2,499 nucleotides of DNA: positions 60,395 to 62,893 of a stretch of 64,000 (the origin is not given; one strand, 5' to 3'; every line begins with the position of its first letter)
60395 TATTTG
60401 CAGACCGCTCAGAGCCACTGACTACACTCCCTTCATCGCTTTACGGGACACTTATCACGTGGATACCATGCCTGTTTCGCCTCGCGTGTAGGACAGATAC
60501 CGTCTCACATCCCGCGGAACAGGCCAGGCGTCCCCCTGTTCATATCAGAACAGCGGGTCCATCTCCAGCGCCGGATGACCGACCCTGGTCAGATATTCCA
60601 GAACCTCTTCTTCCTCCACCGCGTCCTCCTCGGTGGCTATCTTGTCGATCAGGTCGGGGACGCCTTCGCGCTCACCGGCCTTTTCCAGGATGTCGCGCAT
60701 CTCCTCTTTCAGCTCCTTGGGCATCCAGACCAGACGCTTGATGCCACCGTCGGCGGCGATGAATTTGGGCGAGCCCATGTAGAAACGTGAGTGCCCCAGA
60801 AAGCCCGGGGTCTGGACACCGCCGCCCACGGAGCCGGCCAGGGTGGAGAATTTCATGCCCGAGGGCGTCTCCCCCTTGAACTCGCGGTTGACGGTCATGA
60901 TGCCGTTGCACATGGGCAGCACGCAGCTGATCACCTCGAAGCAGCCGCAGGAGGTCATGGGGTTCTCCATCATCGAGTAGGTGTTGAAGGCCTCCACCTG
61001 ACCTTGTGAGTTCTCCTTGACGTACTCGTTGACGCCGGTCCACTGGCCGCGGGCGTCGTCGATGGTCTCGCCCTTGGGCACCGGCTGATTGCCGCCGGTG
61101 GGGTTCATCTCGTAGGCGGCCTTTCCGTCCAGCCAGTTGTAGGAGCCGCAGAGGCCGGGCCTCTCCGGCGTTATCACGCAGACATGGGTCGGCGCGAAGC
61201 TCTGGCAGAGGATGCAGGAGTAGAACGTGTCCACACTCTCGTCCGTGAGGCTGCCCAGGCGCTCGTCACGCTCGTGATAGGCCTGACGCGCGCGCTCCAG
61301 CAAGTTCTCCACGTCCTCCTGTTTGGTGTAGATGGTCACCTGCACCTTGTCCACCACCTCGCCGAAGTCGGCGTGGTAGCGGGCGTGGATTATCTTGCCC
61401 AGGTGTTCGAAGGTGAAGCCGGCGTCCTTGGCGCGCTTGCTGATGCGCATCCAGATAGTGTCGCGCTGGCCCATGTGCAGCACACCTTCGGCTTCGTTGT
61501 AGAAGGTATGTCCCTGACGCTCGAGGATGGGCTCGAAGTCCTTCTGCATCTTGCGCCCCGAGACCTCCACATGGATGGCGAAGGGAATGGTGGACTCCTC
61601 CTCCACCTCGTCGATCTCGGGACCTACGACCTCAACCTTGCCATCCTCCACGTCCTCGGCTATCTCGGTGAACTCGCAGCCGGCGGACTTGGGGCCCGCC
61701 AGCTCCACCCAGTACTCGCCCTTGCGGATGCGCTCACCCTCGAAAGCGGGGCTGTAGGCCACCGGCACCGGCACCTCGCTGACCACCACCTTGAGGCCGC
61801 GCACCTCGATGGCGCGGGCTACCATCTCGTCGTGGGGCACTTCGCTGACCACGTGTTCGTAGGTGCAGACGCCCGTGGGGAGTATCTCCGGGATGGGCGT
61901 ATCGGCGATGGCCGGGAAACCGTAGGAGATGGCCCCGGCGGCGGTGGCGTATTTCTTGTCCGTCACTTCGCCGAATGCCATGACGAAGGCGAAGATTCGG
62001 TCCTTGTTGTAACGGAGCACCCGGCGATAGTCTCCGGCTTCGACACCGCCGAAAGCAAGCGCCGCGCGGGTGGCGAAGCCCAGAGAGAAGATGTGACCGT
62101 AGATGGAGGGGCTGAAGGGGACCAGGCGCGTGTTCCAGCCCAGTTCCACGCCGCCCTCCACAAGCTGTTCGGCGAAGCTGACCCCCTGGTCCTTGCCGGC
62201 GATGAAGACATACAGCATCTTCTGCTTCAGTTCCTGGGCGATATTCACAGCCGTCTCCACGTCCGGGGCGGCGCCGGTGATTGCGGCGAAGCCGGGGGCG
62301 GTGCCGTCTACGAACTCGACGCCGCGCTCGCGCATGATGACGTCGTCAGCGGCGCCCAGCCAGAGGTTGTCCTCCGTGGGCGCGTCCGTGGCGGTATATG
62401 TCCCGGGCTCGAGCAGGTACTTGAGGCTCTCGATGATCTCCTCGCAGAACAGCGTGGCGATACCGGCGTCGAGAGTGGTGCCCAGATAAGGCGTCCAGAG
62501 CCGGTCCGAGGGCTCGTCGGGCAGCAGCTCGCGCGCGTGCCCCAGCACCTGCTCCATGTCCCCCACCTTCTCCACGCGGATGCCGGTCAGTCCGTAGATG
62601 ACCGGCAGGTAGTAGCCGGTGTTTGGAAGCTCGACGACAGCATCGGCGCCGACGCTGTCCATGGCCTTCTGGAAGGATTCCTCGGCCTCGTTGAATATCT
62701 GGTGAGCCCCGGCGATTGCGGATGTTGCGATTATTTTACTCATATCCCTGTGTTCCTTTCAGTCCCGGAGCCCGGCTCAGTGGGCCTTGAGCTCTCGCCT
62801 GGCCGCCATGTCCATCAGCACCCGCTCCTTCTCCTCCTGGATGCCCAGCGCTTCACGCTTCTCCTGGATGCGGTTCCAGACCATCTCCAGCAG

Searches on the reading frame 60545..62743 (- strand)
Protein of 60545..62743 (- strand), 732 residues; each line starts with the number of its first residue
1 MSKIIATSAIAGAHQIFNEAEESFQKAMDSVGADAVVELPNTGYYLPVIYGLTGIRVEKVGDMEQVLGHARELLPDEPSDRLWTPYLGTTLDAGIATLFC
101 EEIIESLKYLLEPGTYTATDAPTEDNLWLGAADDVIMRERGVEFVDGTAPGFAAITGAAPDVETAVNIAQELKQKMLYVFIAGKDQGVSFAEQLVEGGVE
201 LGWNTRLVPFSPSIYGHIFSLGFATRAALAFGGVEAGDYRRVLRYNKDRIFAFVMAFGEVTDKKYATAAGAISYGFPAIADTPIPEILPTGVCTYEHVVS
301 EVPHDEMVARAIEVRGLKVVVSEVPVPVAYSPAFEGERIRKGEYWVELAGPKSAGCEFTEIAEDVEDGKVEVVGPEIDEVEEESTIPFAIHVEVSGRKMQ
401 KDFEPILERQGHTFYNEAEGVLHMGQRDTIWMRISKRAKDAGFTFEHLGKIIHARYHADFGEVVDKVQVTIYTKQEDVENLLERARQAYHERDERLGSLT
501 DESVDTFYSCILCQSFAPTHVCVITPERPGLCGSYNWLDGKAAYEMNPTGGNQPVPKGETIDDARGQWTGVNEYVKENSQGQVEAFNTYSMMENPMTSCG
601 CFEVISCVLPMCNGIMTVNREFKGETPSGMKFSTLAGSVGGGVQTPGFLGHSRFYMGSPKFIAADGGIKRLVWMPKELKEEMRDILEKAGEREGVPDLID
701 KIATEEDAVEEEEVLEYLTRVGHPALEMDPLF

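Call 41: find_encoding_contigs(protein=window:60545-62743:-, flank=10000, max_places=1)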
Protein window:60545-62743:- (732 aa): 3 contigs read that carry it; 1 place shown.
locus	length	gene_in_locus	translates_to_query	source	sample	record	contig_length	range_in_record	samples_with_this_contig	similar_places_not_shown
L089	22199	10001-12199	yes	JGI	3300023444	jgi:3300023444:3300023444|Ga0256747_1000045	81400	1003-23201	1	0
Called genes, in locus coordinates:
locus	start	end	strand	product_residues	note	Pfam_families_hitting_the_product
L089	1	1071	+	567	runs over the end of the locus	PF01268:FTHFS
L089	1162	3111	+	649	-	PF00111:Fer2, PF17650:RACo_linker, PF17651:Raco_middle, PF14574:RACo_C_ter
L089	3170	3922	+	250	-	PF01656:CbiA, PF02374:ArsA_ATPase (weak), PF06564:CBP_BcsQ (faint), PF13614:AAA_31 (weak)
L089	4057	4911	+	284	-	PF00763:THF_DHG_CYH, PF02882:THF_DHG_CYH_C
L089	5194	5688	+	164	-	-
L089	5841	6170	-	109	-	PF04358:DsrC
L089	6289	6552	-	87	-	-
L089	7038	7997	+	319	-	PF03599:CdhD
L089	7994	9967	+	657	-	PF03063:Prismane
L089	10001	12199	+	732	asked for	PF18537:CODH_A_N, PF03598:CdhC, PF19436:ACS_CODH_B_C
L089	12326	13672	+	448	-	PF04060:FeS, PF03599:CdhD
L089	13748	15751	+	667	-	PF14691:Fer4_20, PF01494:FAD_binding_3 (weak), PF07992:Pyr_redox_2, PF13450:NAD_binding_8 (weak), PF13738:Pyr_redox_3 (weak), PF12838:Fer4_7 (weak), PF13187:Fer4_9 (weak), PF02662:FlpD, +5 more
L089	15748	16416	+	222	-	PF12225:DUF5981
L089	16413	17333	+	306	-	PF02219:MTHFR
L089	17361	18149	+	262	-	PF00809:Pterin_bind, PF03599:CdhD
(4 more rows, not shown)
